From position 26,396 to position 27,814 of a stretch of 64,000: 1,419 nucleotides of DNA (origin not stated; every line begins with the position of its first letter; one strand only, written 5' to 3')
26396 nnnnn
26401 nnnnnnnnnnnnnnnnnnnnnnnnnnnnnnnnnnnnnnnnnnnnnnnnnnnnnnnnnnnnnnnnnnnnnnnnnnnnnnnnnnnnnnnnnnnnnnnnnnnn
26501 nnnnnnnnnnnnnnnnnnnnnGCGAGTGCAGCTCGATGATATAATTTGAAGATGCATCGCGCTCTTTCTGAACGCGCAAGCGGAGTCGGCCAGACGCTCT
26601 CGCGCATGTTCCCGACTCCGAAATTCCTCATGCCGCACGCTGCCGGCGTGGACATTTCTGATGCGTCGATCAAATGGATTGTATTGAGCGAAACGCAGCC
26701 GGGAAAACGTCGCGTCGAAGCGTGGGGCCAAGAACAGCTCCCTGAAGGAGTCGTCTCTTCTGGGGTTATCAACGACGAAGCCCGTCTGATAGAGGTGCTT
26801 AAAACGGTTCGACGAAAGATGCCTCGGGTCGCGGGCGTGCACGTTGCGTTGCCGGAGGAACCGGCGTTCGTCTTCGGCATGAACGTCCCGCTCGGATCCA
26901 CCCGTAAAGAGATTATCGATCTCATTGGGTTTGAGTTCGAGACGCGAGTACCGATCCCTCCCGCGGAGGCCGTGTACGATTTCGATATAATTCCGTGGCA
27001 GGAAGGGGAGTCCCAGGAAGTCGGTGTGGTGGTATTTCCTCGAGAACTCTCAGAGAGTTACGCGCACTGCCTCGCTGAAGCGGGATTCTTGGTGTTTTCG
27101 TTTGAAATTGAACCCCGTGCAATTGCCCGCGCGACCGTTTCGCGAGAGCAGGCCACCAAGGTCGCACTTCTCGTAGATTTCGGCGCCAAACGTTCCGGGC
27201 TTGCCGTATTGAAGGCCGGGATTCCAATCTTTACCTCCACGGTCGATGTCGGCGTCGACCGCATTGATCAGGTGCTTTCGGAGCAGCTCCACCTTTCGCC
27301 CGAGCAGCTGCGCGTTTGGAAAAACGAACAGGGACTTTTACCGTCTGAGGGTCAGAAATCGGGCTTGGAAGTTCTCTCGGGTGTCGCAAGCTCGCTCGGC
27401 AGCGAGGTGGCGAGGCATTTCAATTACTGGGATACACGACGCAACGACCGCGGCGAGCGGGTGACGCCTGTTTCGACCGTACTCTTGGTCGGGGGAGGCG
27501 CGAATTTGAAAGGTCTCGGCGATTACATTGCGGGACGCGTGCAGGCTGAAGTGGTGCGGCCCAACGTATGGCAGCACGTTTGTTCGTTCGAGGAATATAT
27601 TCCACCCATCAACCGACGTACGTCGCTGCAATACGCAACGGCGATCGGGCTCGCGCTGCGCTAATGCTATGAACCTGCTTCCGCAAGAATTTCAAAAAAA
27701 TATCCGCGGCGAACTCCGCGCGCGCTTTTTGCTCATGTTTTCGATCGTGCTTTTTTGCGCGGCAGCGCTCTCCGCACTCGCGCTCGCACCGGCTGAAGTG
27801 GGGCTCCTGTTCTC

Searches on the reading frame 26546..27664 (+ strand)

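Call 57: search_protein_families(library=pfam, proteins=[window:26546-27664:+], max_evalue=0.0001)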
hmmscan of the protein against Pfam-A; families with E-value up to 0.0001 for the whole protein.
window:26546-27664:+ (372 aa): 1 family
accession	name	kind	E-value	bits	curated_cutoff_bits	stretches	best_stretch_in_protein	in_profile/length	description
PF11104.14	PilM_2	-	3.4e-30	105.6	27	1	34-372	1-338/340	Type IV pilus assembly protein PilM;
